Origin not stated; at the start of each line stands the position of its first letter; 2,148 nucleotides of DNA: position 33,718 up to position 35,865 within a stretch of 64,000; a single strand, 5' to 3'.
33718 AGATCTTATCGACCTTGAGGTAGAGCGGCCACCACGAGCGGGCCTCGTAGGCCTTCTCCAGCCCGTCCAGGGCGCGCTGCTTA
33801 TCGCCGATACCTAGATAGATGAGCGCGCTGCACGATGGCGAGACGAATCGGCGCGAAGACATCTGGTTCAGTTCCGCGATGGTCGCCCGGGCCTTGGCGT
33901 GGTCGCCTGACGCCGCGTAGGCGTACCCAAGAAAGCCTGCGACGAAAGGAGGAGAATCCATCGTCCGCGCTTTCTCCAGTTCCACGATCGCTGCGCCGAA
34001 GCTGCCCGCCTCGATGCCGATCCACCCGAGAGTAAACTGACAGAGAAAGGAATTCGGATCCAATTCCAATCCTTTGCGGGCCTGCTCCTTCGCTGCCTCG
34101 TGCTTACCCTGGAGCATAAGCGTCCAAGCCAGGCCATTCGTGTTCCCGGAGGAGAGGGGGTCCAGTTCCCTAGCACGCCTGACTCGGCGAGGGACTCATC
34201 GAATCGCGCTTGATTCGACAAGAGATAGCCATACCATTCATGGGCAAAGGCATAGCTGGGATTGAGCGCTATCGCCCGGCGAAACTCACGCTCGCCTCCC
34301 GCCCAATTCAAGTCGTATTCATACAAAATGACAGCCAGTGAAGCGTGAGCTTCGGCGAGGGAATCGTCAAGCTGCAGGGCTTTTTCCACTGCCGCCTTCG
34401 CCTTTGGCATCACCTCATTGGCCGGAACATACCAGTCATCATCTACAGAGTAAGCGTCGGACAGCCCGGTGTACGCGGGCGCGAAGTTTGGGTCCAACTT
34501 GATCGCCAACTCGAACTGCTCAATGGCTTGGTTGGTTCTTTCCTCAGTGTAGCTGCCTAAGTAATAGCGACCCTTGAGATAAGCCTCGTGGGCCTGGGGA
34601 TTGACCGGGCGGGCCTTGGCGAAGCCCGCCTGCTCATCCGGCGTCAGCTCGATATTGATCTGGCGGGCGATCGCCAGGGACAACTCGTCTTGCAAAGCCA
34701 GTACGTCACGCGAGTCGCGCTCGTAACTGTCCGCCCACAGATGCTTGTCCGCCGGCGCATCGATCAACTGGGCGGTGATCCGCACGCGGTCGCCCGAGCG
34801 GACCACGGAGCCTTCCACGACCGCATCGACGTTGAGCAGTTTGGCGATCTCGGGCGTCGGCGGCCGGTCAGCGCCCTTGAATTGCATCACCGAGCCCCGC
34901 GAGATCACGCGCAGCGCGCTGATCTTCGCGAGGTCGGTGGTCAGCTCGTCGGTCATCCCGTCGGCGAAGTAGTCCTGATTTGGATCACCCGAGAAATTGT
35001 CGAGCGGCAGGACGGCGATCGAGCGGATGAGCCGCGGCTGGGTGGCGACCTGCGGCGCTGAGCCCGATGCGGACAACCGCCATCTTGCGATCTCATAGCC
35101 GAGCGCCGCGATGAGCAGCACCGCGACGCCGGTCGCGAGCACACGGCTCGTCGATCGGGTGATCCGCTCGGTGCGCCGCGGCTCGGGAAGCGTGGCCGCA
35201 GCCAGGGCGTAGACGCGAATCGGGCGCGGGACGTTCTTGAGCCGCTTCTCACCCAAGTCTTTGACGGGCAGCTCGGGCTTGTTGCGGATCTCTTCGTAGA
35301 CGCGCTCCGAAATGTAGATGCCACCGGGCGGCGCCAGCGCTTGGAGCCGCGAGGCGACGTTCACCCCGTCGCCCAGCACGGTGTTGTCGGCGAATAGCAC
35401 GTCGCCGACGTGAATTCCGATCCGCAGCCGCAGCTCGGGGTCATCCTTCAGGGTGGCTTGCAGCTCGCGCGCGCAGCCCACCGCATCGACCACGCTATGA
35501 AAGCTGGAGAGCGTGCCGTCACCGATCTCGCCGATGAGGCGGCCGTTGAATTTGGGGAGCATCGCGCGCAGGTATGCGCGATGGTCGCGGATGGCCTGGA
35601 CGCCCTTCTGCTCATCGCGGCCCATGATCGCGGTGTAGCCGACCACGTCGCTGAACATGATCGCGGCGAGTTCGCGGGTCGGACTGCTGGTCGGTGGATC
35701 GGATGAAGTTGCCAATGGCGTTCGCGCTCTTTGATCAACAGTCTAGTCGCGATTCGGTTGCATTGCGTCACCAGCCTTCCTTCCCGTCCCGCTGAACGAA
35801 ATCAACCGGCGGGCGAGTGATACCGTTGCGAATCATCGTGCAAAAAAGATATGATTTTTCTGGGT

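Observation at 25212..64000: About 40 single-base frameshifts concentrated in 16.8-64 kb, including essential genes; distribution argues for uneven assembly polishing rather than genome decay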

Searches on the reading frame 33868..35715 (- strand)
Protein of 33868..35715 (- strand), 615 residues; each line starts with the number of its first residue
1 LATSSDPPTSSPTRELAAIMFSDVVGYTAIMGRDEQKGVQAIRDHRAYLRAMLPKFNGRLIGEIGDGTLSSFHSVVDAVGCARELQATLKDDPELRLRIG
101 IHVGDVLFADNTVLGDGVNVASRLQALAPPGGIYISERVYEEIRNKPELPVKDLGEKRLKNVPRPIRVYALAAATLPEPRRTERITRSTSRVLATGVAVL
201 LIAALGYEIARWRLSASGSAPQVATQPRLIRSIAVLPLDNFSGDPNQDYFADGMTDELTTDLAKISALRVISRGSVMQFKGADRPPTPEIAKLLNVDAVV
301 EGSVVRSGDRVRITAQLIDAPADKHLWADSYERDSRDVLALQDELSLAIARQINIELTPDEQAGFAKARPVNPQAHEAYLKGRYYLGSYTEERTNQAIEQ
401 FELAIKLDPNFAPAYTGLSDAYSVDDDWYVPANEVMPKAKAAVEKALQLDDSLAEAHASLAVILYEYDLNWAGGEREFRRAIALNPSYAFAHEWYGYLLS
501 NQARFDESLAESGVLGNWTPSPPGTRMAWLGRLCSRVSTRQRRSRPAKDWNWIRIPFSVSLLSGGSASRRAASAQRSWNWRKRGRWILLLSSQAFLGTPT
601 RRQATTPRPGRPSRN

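Call 10: find_homologous_proteins(query=window:33868-35715:-, max_evalue=1e-20)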
Query window:33868-35715:- (615 aa): 7978 proteins with E <= 1e-20 among 8000 candidates; the best 120 are listed.
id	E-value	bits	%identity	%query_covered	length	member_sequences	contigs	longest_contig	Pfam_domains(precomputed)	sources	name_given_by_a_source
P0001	0.0e+0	1131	100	83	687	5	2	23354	PF14559.13,PF13431.13,PF13414.13,PF00515.35,PF21033.5,PF13432.13,PF13428.13,PF00211.26,PF13181.13,PF07719.24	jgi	jgi:adenylate cyclase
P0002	4.2e-275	932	83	83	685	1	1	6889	PF14559.13,PF13431.13,PF13414.13,PF21033.5,PF13432.13,PF13428.13,PF00211.26,PF13181.13,PF07719.24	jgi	jgi:adenylate cyclase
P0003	2.4e-252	857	77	83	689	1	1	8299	PF14559.13,PF13431.13,PF13414.13,PF00211.26,PF07719.24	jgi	jgi:adenylate cyclase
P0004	6.1e-250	849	78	82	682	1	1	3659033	PF14559.13,PF13431.13,PF13414.13,PF00211.26,PF13181.13,PF07719.24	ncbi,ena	-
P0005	4.5e-248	843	72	88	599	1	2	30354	PF13431.13,PF13414.13,PF00211.26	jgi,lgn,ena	jgi:TolB-like protein/class 3 adenylate cyclase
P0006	6.2e-245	833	77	80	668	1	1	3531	PF14559.13,PF13431.13,PF25062.2,PF13414.13,PF00515.35,PF13424.13,PF21033.5,PF13428.13,PF00211.26,PF13181.13,PF07719.24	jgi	jgi:adenylate cyclase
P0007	7.0e-242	822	71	85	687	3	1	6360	PF14559.13,PF13431.13,PF25062.2,PF13414.13,PF00211.26,PF07719.24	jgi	-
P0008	1.4e-237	808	72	81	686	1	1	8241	PF25063.1,PF13431.13,PF25062.2,PF13414.13,PF13428.13,PF14559.13,PF00515.35,PF21033.5,PF13432.13,PF00211.26,PF13181.13,PF07719.24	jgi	-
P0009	4.2e-236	803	75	80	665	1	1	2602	PF14559.13,PF13431.13,PF13414.13,PF21033.5,PF13432.13,PF13428.13,PF00211.26,PF13181.13,PF07719.24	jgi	jgi:adenylate cyclase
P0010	5.9e-235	800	72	83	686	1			PF14559.13,PF13431.13,PF13414.13,PF13428.13,PF00211.26,PF13181.13,PF07719.24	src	-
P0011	9.1e-232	789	72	82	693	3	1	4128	PF14559.13,PF13431.13,PF13414.13,PF00515.35,PF21033.5,PF13432.13,PF13428.13,PF00211.26,PF13181.13,PF07719.24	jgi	-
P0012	1.1e-231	789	74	80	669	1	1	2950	PF13431.13,PF13414.13,PF00515.35,PF00211.26,PF13181.13,PF07719.24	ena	-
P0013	2.3e-231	788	71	82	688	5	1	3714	PF14559.13,PF13431.13,PF13414.13,PF00515.35,PF21033.5,PF13428.13,PF00211.26,PF13181.13,PF07719.24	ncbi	-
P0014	5.6e-230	783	69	85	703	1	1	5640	PF13431.13,PF13414.13,PF13424.13,PF13432.13,PF00211.26,PF07719.24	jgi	jgi:adenylate cyclase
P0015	6.1e-230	783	67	90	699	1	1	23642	PF14559.13,PF13431.13,PF13414.13,PF00515.35,PF21033.5,PF13432.13,PF13428.13,PF00211.26,PF13181.13,PF07719.24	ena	-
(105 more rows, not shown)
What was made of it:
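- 33653..35715 (-): Adenylate cyclase-TPR (687 aa when intact): -1 (G) at 34182, inside GAGCTC. P0001 is 100% identical over 83% of the window ORF (call 10).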

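Call 11: find_encoding_contigs(protein=P0001, flank=10000, max_places=10)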
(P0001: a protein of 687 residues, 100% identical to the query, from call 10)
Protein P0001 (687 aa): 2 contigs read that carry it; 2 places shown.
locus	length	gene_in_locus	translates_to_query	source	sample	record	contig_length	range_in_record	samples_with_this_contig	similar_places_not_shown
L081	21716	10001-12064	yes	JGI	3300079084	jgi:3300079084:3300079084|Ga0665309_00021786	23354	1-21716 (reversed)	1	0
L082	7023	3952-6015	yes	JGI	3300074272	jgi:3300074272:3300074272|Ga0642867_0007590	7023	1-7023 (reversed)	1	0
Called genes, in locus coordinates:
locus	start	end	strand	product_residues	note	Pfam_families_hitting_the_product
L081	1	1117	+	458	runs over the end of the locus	PF10396:TrmE_N, PF12631:MnmE_helical, PF01926:MMR_HSR1, PF02421:FeoB_N (weak)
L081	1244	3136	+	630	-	PF00890:FAD_binding_2 (faint), PF01134:GIDA, PF12831:FAD_oxidored (weak), PF21680:GIDA_C_1st, PF13932:SAM_GIDA_C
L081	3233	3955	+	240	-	PF02527:GidB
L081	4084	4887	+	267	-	PF00142:Fer4_NifH, PF01656:CbiA, PF02374:ArsA_ATPase (weak), PF06564:CBP_BcsQ (weak), PF09140:MipZ, PF10609:ParA, PF13614:AAA_31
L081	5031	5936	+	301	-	PF02195:ParB_N, PF17762:HTH_ParB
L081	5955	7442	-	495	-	PF02366:PMT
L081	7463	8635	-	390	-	PF00583:Acetyltransf_1, PF13508:Acetyltransf_7, PF08445:FR47 (weak), PF13673:Acetyltransf_10 (weak)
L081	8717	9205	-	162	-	PF02082:Rrf2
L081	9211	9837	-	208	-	PF00677:Lum_binding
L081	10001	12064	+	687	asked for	PF00211:Guanylate_cyc, PF13428:TPR_14 (faint), PF21033:RMD1-3 (faint), PF00515:TPR_1 (faint), PF07719:TPR_2 (faint), PF13181:TPR_8 (faint), PF13414:TPR_11 (faint), PF13431:TPR_17 (faint), +2 more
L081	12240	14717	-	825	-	PF05170:AsmA (faint), PF05359:DUF748, PF13116:YhdP (weak)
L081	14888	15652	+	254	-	PF01713:Smr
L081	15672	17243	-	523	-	PF00999:Na_H_Exchanger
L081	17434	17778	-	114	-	PF00137:ATP-synt_C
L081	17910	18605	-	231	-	PF00119:ATP-synt_A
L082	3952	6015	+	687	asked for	PF00211:Guanylate_cyc, PF13428:TPR_14 (faint), PF21033:RMD1-3 (faint), PF00515:TPR_1 (faint), PF07719:TPR_2 (faint), PF13181:TPR_8 (faint), PF13414:TPR_11 (faint), PF13431:TPR_17 (faint), +2 more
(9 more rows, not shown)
